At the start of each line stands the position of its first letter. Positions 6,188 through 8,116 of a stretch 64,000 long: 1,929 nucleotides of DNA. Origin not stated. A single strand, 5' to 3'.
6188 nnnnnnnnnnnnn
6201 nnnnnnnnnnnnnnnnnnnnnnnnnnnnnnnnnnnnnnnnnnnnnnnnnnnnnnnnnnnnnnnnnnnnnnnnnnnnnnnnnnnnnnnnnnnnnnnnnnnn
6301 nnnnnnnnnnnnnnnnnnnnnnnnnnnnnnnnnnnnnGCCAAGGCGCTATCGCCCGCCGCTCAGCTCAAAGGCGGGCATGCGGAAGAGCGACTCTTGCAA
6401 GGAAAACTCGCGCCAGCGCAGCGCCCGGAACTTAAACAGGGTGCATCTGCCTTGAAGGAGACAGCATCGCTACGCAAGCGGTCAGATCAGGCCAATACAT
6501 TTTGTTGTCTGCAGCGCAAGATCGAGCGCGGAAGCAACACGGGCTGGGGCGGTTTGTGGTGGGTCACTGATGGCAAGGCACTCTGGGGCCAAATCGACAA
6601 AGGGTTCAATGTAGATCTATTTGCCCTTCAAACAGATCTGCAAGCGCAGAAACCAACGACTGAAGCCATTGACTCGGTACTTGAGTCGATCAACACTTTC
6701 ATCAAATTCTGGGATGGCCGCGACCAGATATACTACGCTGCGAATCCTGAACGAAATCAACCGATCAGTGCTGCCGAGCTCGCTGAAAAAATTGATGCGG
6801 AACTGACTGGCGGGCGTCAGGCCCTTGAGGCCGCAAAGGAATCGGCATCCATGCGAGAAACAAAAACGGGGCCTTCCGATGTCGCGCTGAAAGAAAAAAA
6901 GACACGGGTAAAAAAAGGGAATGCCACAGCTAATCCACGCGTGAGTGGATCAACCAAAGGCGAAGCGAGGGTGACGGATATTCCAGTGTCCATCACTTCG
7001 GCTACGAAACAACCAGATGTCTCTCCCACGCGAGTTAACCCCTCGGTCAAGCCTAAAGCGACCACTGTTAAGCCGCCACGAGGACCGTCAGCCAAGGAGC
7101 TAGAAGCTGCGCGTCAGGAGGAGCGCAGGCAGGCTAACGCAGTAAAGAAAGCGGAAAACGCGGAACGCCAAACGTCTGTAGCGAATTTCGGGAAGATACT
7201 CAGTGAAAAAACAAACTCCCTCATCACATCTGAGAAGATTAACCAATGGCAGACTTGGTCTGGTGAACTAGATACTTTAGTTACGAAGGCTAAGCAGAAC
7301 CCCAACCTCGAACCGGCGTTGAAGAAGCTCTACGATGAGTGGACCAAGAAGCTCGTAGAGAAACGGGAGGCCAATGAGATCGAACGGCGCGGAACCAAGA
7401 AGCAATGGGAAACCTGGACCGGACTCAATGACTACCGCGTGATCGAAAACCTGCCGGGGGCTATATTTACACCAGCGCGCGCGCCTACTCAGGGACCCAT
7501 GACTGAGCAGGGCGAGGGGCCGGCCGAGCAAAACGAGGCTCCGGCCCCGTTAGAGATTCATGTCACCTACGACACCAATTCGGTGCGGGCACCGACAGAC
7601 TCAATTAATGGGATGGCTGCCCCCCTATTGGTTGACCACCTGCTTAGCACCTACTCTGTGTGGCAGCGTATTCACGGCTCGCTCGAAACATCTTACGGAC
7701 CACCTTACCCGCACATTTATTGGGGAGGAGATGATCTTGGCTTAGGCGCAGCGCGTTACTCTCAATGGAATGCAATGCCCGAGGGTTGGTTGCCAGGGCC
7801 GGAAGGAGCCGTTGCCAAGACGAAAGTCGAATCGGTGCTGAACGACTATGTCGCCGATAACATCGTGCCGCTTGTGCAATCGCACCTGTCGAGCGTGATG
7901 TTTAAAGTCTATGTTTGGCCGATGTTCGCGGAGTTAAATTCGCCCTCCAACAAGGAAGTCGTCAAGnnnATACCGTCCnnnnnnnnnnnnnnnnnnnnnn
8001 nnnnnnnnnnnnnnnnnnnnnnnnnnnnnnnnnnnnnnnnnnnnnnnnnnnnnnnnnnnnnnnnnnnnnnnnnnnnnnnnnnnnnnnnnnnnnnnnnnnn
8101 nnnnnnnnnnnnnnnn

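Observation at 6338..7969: C-terminal 540 residues of DUF4157 paralog 2: long charged low-complexity linker plus an unrecognised globular domain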

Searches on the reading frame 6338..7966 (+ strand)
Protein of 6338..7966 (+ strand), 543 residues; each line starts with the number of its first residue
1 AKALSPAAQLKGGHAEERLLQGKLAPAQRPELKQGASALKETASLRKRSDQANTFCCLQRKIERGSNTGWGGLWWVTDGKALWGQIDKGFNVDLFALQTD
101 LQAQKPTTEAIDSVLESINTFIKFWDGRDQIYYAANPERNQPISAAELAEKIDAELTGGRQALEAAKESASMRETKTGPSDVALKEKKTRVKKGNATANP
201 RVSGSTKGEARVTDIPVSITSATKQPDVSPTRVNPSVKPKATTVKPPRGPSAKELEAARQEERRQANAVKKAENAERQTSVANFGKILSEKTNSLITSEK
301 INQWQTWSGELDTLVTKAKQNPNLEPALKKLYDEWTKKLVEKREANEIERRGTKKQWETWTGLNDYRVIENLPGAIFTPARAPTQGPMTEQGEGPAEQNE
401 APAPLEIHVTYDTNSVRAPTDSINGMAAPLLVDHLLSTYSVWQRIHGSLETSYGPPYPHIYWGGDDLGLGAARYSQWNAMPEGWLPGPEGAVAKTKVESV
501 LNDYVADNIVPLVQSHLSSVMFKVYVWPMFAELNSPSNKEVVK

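Call 7: find_homologous_proteins(query=window:6338-7966:+)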
Query window:6338-7966:+ (543 aa): 1 proteins with E <= 0.001 among 8000 candidates.
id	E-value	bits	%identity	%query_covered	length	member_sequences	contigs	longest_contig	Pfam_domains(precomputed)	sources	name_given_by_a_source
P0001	0.0e+0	1221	100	100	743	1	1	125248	PF13699.12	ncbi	-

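Call 9: find_encoding_contigs(protein=P0001, flank=10000, max_places=4)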
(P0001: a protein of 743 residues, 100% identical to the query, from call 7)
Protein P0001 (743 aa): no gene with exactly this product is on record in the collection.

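Call 13: find_related_loci(query=window:6338-7966:+, collection=genome_contigs, flank=10000)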
Query window:6338-7966:+ (543 aa) in genome_contigs; peptide patterns used: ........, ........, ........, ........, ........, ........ (x = any residue, [..] = any of these).
84 stretches matched a pattern, but none encodes a relative of the query by tblastn (E <= 1e-3).

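Call 14: find_related_loci(query=window:6338-7966:+, collection=metagenome_contigs, flank=10000)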
Query window:6338-7966:+ (543 aa) in metagenome_contigs; peptide patterns used: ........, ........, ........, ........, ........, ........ (x = any residue, [..] = any of these).
106 stretches matched a pattern, but none encodes a relative of the query by tblastn (E <= 1e-3).

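Call 19: search_solved_structures(query=window:6338-7966:+, max_evalue=10)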
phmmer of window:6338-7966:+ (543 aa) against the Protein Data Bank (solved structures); distinct sequences matched with E-value up to 10: 1.
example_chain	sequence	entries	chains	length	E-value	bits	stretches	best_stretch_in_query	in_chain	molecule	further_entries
9d5n_G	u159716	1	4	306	0.36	12.7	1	288-382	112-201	IQ calmodulin-binding motif family protein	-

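Call 30: predict_structure(protein=window:6338-7966:+)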
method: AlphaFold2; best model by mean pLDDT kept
length: 543 residues; sequences in the alignment: 1
mean_pLDDT: 40.2   pTM: 0.22
mean pLDDT of the five models: 40.2, 35.3, 35.0, 34.1, 32.4
residues with pLDDT >= 90: 0; 70-90: 14; 50-70: 67; < 50: 462
segments of 3 or more residues with pLDDT < 50: 1-11, 13-16, 30-145, 158-160, 169-237, 239-242, 280-282, 292-312, 324-328, 338-340, 342-543
pLDDT, mean of each block of 10 residues (from residue 1): 39 49 50 41 33 34 36 39 41 36 38 44 41 37 49 51 53 43 36 37 35 33 36 42 51 69 73 60 50 44 43 51 52 48 44 35 27 24 32 36 27 29 30 32 30 30 30 32 38 40 41 38 29 32 31
secondary structure, 60 per line:
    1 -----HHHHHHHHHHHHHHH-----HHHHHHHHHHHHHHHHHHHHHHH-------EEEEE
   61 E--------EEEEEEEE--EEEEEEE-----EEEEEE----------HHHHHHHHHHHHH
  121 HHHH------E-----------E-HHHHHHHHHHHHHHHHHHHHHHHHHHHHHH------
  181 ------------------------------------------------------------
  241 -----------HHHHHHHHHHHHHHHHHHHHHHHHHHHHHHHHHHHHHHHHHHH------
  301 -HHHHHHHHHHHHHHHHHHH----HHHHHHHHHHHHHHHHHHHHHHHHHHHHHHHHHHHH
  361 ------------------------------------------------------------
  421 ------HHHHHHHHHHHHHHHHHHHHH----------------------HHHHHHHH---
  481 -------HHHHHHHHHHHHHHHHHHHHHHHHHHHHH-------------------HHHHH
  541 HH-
elements in order: H6-20 H26-48 E56-61 E70-77 E80-86 E92-97 H108-124 H145-174 H252-294 H302-320 H325-360 H427-447 H470-477 H488-516 H536-542

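Call 31: search_protein_representatives(protein=window:6338-7966:+)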
Query: 543 residues. Proteins with E-value up to 0.001 (for the whole library): 14; up to 1e-10: 8; up to 1e-30: 6. The best 14 are listed.
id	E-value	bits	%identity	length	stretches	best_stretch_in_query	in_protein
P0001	0.0e+00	1220.6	100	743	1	1-543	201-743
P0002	6.1e-109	381.5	43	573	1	36-535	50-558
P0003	2.0e-79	284.1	40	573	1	46-530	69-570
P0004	9.6e-68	245.6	48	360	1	196-485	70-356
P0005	1.1e-53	199.2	36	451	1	78-536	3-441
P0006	3.3e-35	138.2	64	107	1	432-533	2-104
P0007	4.9e-28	114.6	60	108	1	335-436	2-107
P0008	9.8e-12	60.7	63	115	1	56-106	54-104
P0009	1.1e-09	54.0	57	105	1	56-102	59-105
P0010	2.6e-09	52.8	55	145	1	56-104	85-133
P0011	3.2e-09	52.5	52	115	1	51-102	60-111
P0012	3.8e-09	52.2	31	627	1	52-278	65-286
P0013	5.5e-09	51.7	54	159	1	57-106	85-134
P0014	3.4e-04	35.9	37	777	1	52-134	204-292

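Call 52: search_protein_families(library=pfam, proteins=[P0012, P0014, P0002, P0003, P0005], max_evalue=0.01)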
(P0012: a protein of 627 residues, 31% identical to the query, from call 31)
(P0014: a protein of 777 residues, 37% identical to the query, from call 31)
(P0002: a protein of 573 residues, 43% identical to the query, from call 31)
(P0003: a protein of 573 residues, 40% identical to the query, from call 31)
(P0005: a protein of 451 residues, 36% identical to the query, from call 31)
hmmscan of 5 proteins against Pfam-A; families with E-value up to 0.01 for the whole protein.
P0012 (627 aa): 1 family
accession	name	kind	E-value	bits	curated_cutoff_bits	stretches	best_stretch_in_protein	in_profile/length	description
PF00545.25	Ribonuclease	-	3.6e-10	40.7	24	1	558-626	28-97/98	ribonuclease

P0014 (777 aa): 2 families
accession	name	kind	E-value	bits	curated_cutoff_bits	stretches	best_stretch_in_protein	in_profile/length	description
PF13699.11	eCIS_core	-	3.9e-10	40.2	22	1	93-159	6-78/79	eCIS core domain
PF00545.25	Ribonuclease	-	1.7e-06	28.9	24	1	709-774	34-96/98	ribonuclease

P0002 (573 aa): 0 families

P0003 (573 aa): 0 families

P0005 (451 aa): 0 families

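Call 56: find_encoding_contigs(protein=P0003, flank=5000, max_places=4)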
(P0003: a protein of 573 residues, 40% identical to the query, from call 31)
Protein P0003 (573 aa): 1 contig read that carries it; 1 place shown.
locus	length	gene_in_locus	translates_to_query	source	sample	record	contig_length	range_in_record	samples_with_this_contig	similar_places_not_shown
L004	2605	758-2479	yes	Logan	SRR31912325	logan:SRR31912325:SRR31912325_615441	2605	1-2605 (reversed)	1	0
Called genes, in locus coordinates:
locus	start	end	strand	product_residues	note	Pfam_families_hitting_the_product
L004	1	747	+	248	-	?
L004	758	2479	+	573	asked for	-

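Call 76: find_encoding_contigs(protein=P0014, flank=10000, max_places=3)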
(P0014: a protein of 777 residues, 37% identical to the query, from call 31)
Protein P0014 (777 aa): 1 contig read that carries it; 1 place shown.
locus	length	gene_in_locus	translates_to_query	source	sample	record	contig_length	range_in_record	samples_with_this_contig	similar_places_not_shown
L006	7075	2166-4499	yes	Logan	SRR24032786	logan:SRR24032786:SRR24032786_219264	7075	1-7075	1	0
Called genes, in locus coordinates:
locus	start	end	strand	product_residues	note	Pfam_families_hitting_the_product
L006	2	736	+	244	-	?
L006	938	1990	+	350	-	-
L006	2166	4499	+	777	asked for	PF13699:eCIS_core, PF00545:Ribonuclease (weak)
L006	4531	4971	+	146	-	PF01337:Barstar (weak)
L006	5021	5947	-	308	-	PF01791:DeoC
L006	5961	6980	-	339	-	PF01408:GFO_IDH_MocA, PF02894:GFO_IDH_MocA_C, PF22725:GFO_IDH_MocA_C3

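Call 77: find_encoding_contigs(protein=P0012, flank=10000, max_places=3)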
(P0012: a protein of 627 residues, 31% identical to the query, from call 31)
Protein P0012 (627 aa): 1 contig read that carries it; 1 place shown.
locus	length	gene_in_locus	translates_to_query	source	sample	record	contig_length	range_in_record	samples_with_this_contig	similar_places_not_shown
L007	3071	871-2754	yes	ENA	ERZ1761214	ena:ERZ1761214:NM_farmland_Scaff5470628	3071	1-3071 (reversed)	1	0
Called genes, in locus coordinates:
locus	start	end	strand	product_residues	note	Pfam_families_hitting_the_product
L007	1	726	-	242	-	?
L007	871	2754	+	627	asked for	PF00545:Ribonuclease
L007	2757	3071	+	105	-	?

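Call 78: search_protein_families(library=pfam, proteins=[L006:2-736:+, L006:938-1990:+, L006:4531-4971:+, L007:2757-3071:+, L007:1-726:-, L004:1-747:+], max_evalue=0.05)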
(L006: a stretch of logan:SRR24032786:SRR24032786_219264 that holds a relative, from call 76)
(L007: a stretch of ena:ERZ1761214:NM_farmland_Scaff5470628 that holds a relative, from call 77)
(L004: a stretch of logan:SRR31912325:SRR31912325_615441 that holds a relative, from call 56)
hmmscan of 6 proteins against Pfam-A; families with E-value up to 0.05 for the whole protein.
L006:2-736:+ (244 aa): 2 families
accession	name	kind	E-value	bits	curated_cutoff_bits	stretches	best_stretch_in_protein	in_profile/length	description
PF00656.27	Peptidase_C14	-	1.8e-15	57.7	21.4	1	3-226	31-223/233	Caspase domain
PF18906.5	Phage_tube_2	-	0.0014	18.7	27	1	111-231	78-160/266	Phage tail tube protein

L006:938-1990:+ (350 aa): 2 families
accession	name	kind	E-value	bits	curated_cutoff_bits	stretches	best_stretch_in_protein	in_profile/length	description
PF00881.29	Nitroreductase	-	4.2e-05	24.2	23.5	1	133-287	3-135/167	Nitroreductase family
PF14512.11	TM1586_NiRdase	-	0.0015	18.6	27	1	26-52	161-188/215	Putative TM nitroreductase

L006:4531-4971:+ (146 aa): 1 family
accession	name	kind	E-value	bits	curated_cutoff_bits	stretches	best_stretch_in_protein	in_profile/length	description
PF01337.24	Barstar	-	1.2e-05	25.6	23.4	1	32-116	4-84/96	Barstar (barnase inhibitor)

L007:2757-3071:+ (105 aa): 0 families

L007:1-726:- (242 aa): 0 families

L004:1-747:+ (248 aa): 0 families

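Call 95: find_encoding_contigs(protein=P0020, flank=10000, max_places=6)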
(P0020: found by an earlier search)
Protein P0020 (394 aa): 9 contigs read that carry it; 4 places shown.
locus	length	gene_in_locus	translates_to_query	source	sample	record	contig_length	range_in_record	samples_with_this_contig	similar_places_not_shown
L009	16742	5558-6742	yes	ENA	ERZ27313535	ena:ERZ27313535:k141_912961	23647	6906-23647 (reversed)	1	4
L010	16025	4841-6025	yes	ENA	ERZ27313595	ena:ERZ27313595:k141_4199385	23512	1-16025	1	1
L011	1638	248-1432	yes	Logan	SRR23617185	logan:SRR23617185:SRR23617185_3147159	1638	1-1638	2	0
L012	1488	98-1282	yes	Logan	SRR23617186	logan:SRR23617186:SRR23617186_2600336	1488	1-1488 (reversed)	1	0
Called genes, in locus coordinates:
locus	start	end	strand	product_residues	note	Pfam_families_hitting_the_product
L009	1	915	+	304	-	?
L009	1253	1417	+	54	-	-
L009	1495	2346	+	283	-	-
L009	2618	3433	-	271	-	-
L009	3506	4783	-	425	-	-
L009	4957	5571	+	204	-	PF13699:eCIS_core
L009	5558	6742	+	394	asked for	-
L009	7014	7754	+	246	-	-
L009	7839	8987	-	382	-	PF01612:DNA_pol_A_exo1, PF00570:HRDC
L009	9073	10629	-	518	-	PF00989:PAS (weak), PF08447:PAS_3, PF13426:PAS_9, PF00015:MCPsignal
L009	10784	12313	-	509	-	PF00916:Sulfate_transp, PF01740:STAS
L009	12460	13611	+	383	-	PF23023:Anti-Pycsar_Apyc1 (faint), PF00753:Lactamase_B, PF16661:Lactamase_B_6 (weak), PF12706:Lactamase_B_2 (weak), PF10996:Beta-Casp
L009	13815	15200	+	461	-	PF13489:Methyltransf_23, PF08241:Methyltransf_11, PF08242:Methyltransf_12, PF13649:Methyltransf_25, PF13847:Methyltransf_31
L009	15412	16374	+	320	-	PF04116:FA_hydroxylase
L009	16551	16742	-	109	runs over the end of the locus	PF06877:RraB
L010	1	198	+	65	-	?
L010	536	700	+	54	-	-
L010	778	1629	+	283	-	-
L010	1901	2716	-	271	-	-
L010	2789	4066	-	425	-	-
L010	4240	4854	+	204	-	PF13699:eCIS_core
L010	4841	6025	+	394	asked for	-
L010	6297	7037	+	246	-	-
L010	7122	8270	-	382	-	PF01612:DNA_pol_A_exo1, PF00570:HRDC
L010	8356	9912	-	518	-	PF00989:PAS (weak), PF08447:PAS_3, PF13426:PAS_9, PF00015:MCPsignal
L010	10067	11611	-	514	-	PF00916:Sulfate_transp, PF01740:STAS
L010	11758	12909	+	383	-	PF23023:Anti-Pycsar_Apyc1 (faint), PF00753:Lactamase_B, PF16661:Lactamase_B_6 (weak), PF12706:Lactamase_B_2 (weak), PF10996:Beta-Casp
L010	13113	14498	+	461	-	PF13489:Methyltransf_23, PF08241:Methyltransf_11, PF08242:Methyltransf_12, PF13649:Methyltransf_25, PF13847:Methyltransf_31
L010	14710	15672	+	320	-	PF04116:FA_hydroxylase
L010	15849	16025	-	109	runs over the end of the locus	PF06877:RraB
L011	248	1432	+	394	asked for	-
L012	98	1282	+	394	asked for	-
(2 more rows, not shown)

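Call 96: find_encoding_contigs(protein=P0019, flank=10000, max_places=3)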
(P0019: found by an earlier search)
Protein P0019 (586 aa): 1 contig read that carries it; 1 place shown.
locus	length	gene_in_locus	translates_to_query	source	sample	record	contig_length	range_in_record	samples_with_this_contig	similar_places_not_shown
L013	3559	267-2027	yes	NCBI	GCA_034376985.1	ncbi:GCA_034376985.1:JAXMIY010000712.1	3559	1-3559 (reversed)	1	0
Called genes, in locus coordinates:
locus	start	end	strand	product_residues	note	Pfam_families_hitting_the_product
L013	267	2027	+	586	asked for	PF13699:eCIS_core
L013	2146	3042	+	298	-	-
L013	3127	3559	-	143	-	PF00570:HRDC (weak)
